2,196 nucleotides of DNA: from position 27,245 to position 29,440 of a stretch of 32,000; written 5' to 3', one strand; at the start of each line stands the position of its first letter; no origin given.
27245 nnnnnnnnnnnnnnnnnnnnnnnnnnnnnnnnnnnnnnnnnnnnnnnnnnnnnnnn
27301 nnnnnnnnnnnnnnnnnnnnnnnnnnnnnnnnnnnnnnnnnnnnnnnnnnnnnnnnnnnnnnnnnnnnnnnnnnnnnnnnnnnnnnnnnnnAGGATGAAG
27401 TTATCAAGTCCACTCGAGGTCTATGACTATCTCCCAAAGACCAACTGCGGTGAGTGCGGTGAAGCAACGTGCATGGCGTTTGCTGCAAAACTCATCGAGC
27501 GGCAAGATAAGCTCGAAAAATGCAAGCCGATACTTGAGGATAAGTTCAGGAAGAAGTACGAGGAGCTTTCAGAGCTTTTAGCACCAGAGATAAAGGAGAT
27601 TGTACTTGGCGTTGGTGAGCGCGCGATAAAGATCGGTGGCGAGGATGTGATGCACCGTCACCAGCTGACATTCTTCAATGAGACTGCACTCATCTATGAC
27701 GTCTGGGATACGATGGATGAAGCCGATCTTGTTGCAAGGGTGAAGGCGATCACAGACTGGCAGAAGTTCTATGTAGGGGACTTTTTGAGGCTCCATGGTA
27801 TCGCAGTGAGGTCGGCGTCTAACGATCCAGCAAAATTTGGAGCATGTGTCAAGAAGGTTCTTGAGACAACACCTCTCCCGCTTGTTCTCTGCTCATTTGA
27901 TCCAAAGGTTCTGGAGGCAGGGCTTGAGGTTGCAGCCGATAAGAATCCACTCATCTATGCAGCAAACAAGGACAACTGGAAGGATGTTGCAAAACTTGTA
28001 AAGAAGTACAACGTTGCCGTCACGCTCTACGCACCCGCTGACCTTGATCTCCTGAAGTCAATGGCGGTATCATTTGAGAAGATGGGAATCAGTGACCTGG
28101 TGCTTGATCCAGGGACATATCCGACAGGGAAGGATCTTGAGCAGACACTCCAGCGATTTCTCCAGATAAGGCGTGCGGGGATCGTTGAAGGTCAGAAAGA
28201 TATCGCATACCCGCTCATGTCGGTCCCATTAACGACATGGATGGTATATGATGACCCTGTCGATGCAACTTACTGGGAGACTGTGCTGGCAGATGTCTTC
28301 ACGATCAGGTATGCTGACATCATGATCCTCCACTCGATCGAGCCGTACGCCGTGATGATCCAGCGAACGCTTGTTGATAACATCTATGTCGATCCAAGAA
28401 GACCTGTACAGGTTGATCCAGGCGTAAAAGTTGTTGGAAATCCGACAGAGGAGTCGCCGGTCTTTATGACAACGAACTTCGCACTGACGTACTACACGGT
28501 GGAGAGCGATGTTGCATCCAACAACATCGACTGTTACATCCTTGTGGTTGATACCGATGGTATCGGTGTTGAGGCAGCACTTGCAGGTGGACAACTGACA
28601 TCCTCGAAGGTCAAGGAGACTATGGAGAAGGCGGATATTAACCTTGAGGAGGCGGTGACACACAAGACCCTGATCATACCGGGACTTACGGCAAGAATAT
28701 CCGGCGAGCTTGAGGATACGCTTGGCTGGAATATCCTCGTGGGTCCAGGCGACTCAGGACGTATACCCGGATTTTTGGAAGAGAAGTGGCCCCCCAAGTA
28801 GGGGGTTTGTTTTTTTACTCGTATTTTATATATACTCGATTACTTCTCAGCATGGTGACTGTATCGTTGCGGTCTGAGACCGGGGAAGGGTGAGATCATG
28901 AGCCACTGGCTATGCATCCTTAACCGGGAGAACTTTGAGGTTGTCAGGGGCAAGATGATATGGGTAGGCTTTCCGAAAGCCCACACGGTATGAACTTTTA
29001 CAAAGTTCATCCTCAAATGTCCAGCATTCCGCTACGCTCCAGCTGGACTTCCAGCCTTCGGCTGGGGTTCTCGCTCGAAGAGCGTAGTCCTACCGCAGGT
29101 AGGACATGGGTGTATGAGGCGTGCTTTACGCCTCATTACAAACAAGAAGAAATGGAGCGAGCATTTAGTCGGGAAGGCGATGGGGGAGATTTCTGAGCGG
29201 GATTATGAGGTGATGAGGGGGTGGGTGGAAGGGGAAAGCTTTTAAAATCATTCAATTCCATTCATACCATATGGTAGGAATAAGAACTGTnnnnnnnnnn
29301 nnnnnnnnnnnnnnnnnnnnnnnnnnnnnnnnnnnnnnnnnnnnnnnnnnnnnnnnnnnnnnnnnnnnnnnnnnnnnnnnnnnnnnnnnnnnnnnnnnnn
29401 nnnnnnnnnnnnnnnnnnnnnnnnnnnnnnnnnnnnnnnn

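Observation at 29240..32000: AbrB-fold protein + AAA ATPase + cytoplasmic S8 subtilase operon: an IetAS-like candidate defence module in an archaeon, with a third gene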

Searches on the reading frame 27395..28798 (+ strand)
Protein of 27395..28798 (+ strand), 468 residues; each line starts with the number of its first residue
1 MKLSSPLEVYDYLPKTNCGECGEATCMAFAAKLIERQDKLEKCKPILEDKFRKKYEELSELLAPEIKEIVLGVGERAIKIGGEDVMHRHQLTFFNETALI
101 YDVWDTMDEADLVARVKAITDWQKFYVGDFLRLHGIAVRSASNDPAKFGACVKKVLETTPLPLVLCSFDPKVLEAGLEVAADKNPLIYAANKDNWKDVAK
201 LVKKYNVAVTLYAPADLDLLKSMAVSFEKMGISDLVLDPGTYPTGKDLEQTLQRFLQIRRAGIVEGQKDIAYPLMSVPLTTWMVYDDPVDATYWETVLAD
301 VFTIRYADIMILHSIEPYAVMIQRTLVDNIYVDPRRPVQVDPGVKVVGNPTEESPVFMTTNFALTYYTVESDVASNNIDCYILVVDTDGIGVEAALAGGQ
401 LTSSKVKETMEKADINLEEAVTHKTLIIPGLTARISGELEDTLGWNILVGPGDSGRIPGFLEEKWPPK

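Call 49: search_protein_families(library=ncbifam, proteins=[window:27395-28798:+], max_evalue=1e-20)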
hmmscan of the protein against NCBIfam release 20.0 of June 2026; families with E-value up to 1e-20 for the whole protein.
window:27395-28798:+ (468 aa): 2 families
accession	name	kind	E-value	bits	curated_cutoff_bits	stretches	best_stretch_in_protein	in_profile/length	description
NF003195.0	PRK04165.1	equivalog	1.6e-181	604.1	306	1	4-467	3-449/450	acetyl-CoA decarbonylase/synthase complex subunit gamma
NF043039.1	HgcAB_like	equivalog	1.4e-24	87.3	285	1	337-464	13-138/350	HgcAB-like fusion protein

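Call 60: find_related_loci(query=window:27395-28798:+, collection=metagenome_contigs, flank=8000)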
Query window:27395-28798:+ (468 aa) in metagenome_contigs; peptide patterns used: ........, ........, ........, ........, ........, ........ (x = any residue, [..] = any of these).
156 stretches matched a pattern; 48 encode a relative of the query (tblastn E <= 1e-3); 48 distinct loci.
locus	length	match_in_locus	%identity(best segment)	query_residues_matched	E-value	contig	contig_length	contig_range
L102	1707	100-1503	98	1-468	0e+0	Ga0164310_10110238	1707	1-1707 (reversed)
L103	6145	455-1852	86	1-468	0e+0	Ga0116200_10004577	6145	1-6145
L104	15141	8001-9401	65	1-468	0e+0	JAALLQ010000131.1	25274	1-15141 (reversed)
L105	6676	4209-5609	64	1-468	0e+0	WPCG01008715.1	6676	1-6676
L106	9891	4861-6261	65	1-467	0e+0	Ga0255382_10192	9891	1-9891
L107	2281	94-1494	64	1-468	0e+0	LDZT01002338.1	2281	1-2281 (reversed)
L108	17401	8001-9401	64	1-468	0e+0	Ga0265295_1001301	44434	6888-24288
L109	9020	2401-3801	66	1-468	0e+0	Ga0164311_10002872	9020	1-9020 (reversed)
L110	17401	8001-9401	64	1-468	0e+0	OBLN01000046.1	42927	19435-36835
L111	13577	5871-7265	60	1-468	0e+0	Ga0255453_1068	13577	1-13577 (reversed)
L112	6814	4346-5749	61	1-468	0e+0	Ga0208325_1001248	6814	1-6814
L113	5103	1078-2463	57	1-465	0e+0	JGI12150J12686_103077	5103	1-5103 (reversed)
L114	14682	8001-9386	58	1-465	0e+0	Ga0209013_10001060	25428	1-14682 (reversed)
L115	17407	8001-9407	54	1-468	2e-173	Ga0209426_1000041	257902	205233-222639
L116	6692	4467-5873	54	1-468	4e-173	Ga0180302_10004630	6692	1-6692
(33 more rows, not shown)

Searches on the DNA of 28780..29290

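Call 57: search_rna_families(source=window, start=28780, end=29290, threshold=evalue, max_evalue=1)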
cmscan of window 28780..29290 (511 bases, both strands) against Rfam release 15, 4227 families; matches with E-value up to 1: 0.
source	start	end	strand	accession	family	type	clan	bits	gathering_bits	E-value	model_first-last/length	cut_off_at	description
